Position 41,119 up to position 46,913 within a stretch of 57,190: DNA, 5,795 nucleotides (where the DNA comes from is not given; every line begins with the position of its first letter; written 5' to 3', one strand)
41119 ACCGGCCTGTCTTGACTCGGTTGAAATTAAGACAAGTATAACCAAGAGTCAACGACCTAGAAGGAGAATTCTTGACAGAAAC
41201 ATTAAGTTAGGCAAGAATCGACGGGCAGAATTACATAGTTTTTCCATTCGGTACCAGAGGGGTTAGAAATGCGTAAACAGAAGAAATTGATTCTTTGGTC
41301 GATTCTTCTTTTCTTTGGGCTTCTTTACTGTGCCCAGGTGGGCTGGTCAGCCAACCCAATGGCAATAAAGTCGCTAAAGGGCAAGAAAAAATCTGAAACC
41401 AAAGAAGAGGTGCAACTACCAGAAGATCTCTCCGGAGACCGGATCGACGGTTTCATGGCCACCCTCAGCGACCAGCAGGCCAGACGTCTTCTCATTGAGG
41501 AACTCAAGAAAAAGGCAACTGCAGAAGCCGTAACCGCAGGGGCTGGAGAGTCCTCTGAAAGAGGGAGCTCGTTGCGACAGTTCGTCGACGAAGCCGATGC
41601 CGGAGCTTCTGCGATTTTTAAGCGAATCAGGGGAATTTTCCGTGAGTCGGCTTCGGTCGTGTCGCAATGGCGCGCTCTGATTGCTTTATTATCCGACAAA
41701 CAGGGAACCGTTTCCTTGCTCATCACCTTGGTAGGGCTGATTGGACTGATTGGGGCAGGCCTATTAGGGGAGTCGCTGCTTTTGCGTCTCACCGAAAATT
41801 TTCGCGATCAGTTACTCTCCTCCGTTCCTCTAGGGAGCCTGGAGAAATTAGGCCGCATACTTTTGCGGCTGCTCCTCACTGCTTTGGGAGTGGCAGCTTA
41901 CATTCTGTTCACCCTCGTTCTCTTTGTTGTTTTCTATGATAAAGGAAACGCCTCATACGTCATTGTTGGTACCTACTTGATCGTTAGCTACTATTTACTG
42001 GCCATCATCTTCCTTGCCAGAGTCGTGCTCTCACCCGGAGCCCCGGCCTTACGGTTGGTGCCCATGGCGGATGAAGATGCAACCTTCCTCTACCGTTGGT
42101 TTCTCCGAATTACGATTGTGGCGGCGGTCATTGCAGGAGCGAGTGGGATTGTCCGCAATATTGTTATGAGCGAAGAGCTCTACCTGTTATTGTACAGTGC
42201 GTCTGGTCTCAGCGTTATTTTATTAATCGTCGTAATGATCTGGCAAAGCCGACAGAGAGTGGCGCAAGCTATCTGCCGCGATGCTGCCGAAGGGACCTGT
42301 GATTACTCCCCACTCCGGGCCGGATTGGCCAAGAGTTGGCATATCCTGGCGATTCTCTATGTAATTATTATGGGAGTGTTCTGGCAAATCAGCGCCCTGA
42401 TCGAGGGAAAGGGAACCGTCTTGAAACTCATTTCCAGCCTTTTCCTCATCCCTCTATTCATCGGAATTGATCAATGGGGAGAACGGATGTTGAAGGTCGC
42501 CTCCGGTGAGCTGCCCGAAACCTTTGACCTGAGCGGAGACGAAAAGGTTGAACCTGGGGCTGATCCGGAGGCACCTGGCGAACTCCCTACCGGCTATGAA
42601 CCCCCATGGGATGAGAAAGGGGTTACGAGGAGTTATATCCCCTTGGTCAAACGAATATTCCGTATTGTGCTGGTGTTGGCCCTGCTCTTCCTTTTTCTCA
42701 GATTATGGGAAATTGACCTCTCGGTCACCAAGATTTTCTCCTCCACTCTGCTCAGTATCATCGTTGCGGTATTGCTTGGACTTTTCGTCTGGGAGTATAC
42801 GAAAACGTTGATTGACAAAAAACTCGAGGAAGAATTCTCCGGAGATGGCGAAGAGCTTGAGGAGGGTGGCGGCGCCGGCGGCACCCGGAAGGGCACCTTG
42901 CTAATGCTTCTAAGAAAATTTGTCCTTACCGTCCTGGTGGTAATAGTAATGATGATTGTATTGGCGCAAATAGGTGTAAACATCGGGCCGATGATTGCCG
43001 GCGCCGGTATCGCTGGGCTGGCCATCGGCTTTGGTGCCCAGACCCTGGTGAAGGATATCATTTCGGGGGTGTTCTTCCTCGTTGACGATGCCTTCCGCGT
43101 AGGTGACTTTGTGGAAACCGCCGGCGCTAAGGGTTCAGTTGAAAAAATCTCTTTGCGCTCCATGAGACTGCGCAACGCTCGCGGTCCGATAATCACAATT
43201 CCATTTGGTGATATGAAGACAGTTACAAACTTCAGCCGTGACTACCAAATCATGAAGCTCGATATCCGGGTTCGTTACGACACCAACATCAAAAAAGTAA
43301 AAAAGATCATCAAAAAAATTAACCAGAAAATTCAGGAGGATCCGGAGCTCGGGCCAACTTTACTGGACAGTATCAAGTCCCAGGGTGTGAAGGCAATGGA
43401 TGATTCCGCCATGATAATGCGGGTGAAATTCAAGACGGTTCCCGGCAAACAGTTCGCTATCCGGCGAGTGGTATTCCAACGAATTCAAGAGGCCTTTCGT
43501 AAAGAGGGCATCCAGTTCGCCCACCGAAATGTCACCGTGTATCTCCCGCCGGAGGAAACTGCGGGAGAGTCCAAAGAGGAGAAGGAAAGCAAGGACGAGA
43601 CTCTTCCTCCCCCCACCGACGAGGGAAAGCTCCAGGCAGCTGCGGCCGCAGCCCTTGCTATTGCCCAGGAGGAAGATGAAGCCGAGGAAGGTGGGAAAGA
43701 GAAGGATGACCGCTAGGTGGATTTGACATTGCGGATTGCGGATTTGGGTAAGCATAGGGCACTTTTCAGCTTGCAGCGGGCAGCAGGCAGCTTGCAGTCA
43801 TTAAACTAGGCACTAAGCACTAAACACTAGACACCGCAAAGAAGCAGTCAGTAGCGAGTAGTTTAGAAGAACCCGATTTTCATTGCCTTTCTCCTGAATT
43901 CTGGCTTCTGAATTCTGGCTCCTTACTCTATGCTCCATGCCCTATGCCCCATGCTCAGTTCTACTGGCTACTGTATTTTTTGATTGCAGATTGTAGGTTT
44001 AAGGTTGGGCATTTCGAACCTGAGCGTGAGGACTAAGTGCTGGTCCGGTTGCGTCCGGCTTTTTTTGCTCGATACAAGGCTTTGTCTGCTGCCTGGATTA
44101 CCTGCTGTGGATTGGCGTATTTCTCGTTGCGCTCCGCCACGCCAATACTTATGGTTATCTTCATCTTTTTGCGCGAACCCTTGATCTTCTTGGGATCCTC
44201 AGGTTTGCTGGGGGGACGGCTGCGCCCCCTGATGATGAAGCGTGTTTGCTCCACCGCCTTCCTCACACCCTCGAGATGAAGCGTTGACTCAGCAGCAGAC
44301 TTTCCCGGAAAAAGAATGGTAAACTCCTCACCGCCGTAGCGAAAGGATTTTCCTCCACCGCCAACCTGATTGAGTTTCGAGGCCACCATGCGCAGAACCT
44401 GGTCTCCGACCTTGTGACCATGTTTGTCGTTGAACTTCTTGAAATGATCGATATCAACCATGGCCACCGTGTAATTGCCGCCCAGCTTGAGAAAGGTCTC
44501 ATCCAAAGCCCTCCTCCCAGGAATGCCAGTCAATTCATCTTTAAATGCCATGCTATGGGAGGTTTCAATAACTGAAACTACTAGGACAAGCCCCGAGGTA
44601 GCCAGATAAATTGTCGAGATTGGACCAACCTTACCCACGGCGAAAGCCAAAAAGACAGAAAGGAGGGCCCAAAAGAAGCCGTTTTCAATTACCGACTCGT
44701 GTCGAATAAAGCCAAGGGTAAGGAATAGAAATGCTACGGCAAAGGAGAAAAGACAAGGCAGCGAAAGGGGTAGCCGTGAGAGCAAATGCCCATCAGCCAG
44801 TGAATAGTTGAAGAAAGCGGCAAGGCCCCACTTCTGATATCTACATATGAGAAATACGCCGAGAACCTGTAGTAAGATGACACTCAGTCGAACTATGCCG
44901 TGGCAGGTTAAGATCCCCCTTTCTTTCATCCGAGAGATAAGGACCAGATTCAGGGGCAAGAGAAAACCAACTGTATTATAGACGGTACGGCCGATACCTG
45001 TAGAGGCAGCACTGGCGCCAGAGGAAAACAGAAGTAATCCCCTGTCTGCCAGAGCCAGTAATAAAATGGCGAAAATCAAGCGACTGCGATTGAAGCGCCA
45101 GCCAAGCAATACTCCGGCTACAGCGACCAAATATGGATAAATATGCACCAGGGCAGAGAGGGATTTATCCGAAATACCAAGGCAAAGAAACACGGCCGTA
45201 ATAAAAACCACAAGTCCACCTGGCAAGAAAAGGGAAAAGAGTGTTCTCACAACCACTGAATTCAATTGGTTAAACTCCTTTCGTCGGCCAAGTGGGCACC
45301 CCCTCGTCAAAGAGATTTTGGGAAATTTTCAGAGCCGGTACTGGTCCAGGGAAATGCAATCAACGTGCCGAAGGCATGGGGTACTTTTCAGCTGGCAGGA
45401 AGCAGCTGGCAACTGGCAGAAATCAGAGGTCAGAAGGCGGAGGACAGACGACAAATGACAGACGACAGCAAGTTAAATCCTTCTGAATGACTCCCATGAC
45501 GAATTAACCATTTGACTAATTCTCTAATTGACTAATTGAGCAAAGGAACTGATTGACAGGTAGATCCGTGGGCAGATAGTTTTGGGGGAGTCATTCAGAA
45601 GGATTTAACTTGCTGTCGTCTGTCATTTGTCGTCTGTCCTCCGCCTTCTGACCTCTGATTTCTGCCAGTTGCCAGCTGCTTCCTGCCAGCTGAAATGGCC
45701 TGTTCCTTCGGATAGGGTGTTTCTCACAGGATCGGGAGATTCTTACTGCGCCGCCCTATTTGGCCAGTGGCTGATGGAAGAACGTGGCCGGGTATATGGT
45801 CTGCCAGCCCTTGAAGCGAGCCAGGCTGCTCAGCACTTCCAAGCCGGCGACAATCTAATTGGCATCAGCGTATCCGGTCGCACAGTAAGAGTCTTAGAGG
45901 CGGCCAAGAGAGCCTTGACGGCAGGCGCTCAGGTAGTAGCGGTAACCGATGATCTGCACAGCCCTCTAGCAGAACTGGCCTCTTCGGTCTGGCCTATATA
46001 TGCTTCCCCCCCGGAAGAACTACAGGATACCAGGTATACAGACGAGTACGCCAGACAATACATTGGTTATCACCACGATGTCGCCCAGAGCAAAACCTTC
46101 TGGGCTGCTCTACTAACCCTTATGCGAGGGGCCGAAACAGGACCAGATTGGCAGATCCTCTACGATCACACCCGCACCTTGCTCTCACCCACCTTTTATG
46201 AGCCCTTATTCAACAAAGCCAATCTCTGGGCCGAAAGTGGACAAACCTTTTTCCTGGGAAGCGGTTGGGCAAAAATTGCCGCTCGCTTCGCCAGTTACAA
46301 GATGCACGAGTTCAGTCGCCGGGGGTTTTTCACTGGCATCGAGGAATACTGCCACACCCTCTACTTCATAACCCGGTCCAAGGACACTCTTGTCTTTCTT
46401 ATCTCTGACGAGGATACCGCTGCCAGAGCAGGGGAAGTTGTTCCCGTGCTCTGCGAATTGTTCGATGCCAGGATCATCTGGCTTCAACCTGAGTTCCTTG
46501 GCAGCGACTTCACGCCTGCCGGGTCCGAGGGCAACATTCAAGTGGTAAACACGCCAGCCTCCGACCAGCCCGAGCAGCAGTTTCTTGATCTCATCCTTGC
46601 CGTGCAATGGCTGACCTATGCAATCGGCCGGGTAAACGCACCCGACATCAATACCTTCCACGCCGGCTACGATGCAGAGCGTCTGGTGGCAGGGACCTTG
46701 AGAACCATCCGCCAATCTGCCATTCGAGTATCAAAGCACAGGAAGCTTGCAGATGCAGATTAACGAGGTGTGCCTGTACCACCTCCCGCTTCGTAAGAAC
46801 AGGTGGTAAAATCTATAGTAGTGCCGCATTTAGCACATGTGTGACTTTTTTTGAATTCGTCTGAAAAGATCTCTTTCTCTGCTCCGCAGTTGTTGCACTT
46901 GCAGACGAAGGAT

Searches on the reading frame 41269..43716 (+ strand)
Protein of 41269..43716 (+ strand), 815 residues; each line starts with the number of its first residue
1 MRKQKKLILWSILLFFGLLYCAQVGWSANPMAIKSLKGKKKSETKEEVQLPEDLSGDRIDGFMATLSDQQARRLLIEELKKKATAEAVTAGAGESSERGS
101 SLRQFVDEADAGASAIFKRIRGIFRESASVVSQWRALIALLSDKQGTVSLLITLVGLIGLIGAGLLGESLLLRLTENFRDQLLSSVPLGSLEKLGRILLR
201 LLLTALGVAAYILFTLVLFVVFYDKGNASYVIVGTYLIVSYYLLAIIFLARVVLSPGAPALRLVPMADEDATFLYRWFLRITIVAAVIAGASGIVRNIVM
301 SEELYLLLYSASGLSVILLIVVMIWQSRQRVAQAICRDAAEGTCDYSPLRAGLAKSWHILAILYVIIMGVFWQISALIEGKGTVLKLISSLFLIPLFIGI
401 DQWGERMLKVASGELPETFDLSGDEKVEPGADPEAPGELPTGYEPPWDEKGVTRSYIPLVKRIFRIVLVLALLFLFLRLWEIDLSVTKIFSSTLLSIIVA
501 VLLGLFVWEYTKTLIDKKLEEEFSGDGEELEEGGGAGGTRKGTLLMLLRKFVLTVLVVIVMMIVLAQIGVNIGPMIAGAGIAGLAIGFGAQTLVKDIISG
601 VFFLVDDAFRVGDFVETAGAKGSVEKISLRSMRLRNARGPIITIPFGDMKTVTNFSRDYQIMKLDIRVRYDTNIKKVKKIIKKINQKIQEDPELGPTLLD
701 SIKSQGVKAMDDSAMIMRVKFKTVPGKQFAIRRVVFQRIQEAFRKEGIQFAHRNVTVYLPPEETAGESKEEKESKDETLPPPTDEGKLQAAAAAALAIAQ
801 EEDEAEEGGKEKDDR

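Call 69: search_protein_families(library=pfam, max_evalue=0.00001, proteins=[window:41269-43716:+])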
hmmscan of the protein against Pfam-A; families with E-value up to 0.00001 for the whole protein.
window:41269-43716:+ (815 aa): 3 families
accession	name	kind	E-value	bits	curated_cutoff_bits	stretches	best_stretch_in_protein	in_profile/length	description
PF00924.24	MS_channel_2nd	-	4e-17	62.5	20.2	1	592-657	1-68/68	Mechanosensitive ion channel, beta-domain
PF21082.3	MS_channel_3rd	-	2.3e-12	47.6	21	1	663-750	2-88/88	Mechanosensitive ion channel MscS, C-terminal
PF21088.3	MS_channel_1st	-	7e-06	26.4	23.1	1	555-591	6-42/42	Mechanosensitive ion channel, transmembrane helices 2/3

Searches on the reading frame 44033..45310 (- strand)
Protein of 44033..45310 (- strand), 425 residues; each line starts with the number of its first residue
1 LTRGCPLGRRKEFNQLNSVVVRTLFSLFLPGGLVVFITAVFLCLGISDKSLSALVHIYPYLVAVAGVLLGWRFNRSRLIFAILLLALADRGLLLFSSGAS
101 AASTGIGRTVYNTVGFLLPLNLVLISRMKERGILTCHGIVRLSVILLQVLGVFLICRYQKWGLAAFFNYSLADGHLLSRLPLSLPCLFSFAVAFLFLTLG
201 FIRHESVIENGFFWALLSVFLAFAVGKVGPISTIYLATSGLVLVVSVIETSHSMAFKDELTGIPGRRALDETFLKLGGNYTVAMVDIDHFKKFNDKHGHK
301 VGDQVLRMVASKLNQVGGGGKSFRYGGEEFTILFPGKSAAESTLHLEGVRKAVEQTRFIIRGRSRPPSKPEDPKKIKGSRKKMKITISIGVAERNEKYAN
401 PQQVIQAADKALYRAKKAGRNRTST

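Call 69: search_protein_families(library=pfam, max_evalue=0.00001, proteins=[window:44033-45310:-])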
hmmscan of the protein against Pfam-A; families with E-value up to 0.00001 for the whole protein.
window:44033-45310:- (425 aa): 1 family
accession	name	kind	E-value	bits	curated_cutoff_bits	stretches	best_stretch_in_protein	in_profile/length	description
PF00990.26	GGDEF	-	2.1e-32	112.6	23.8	2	256-361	2-115/161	Diguanylate cyclase, GGDEF domain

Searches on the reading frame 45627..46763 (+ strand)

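Call 70: search_protein_families(library=pfam, max_evalue=0.00001, proteins=[window:45627-46763:+])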
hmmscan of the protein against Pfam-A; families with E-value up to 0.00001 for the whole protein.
window:45627-46763:+ (378 aa): 1 family
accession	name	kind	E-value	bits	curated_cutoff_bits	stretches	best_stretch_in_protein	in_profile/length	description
PF01380.27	SIS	-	1.5e-16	60.8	25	1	28-130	5-110/131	SIS domain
